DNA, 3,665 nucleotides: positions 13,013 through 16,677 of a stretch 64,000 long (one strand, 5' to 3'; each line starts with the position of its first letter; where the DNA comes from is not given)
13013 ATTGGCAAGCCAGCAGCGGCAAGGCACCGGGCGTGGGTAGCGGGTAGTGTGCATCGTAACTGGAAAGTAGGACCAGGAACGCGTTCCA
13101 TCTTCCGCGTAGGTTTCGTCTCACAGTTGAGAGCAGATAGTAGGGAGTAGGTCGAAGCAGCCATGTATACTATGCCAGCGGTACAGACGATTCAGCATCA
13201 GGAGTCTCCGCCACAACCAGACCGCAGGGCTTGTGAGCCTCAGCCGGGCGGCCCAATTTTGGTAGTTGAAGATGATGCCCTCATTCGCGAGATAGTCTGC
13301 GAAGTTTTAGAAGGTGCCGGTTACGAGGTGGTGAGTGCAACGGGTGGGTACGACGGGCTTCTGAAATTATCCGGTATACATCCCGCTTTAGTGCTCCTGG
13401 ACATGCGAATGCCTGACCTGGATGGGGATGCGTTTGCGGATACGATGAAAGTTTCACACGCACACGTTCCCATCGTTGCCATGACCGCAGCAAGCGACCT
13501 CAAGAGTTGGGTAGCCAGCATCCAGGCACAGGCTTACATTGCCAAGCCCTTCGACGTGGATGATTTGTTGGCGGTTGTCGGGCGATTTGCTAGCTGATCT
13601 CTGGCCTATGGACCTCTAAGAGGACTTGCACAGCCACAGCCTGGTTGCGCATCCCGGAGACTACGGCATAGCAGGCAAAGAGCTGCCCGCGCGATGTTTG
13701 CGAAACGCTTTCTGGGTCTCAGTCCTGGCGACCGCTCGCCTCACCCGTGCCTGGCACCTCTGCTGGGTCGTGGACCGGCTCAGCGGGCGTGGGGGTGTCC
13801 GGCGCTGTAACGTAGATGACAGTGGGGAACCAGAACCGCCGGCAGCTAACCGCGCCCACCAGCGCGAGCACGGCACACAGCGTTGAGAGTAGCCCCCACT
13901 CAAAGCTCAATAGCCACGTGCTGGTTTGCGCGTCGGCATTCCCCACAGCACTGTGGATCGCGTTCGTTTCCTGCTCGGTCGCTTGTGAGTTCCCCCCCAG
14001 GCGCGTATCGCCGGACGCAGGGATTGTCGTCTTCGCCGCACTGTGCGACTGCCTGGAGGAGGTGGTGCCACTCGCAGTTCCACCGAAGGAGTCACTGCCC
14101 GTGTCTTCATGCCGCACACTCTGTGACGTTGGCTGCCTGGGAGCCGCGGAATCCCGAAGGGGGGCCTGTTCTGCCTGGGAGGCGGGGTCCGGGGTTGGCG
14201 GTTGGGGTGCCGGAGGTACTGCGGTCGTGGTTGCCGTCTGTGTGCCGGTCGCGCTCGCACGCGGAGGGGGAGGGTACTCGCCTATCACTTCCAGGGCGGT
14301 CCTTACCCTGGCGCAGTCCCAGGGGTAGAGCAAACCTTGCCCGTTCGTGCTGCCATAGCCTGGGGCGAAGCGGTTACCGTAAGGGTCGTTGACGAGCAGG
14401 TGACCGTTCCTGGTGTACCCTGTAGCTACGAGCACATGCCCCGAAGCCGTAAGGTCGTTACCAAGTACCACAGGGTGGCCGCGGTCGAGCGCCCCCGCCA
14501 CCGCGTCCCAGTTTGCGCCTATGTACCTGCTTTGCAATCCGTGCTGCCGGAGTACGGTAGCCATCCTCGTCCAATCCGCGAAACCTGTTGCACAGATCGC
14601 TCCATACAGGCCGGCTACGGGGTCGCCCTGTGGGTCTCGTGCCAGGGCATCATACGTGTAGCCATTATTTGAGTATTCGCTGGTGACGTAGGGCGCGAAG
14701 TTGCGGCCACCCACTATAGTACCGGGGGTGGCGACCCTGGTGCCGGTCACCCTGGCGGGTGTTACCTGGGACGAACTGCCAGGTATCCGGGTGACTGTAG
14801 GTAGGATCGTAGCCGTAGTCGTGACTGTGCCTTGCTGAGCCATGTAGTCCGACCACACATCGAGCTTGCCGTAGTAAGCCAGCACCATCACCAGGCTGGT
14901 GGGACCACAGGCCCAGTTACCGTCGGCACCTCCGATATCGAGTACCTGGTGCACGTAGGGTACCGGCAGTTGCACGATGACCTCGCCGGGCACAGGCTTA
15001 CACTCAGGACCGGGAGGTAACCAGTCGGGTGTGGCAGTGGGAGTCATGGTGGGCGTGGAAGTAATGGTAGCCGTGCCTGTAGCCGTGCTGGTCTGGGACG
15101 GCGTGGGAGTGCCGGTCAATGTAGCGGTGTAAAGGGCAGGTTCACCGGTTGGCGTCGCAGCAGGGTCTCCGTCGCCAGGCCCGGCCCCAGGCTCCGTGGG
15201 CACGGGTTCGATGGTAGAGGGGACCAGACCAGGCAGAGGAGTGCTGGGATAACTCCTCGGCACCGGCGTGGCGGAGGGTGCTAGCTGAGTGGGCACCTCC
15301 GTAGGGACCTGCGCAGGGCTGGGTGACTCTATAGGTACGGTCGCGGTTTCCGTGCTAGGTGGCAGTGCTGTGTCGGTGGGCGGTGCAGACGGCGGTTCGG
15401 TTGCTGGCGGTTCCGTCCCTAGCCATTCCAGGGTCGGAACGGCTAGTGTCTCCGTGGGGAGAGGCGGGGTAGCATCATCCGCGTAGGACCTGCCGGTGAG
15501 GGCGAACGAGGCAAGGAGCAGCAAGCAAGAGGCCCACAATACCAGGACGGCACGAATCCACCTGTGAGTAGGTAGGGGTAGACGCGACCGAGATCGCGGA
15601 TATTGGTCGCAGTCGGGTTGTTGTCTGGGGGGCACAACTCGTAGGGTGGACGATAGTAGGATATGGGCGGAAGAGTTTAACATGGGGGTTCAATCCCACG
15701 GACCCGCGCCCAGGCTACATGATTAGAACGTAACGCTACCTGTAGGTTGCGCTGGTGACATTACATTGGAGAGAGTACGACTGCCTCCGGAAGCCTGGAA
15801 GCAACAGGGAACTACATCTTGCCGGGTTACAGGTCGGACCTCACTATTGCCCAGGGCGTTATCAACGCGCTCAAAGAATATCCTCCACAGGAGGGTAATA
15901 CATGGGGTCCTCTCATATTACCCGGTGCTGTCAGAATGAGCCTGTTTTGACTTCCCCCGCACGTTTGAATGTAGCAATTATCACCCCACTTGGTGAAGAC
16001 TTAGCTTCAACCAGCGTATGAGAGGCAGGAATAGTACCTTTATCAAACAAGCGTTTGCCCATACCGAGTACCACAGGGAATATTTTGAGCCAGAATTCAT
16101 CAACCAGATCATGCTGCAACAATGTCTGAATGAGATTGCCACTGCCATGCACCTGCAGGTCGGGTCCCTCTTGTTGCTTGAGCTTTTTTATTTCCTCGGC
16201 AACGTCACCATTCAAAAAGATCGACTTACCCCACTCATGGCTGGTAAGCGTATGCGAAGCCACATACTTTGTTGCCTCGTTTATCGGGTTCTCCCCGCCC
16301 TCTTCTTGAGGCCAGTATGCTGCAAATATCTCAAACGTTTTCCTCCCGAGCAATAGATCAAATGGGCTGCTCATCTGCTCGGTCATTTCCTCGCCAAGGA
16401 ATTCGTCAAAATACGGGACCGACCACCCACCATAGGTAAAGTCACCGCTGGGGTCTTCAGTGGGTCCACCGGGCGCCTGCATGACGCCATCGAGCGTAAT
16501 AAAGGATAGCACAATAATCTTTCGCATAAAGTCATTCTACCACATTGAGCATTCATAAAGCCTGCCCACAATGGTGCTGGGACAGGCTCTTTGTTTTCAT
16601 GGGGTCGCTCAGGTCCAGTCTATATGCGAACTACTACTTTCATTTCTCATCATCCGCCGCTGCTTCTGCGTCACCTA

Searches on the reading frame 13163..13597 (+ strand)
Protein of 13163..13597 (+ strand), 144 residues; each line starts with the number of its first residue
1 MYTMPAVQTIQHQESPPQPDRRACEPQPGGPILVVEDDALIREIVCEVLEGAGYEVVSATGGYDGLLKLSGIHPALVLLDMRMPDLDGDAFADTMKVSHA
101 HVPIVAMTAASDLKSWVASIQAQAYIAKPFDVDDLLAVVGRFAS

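Call 45: search_protein_families(library=pfam, proteins=[window:13163-13597:+], max_evalue=0.001)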
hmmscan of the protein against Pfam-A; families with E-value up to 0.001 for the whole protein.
window:13163-13597:+ (144 aa): 1 family
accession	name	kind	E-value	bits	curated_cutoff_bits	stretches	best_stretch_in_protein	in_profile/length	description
PF00072.30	Response_reg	-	6.7e-22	78.2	30.2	1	32-139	1-110/111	Response regulator receiver domain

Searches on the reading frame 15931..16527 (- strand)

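Call 45: search_protein_families(library=pfam, proteins=[window:15931-16527:-], max_evalue=0.001)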
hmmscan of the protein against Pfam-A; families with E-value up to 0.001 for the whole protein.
window:15931-16527:- (198 aa): 1 family
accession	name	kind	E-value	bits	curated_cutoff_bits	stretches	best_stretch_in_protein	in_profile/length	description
PF01872.23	RibD_C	-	1.4e-23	84.1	24.1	1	2-182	1-195/197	RibD C-terminal domain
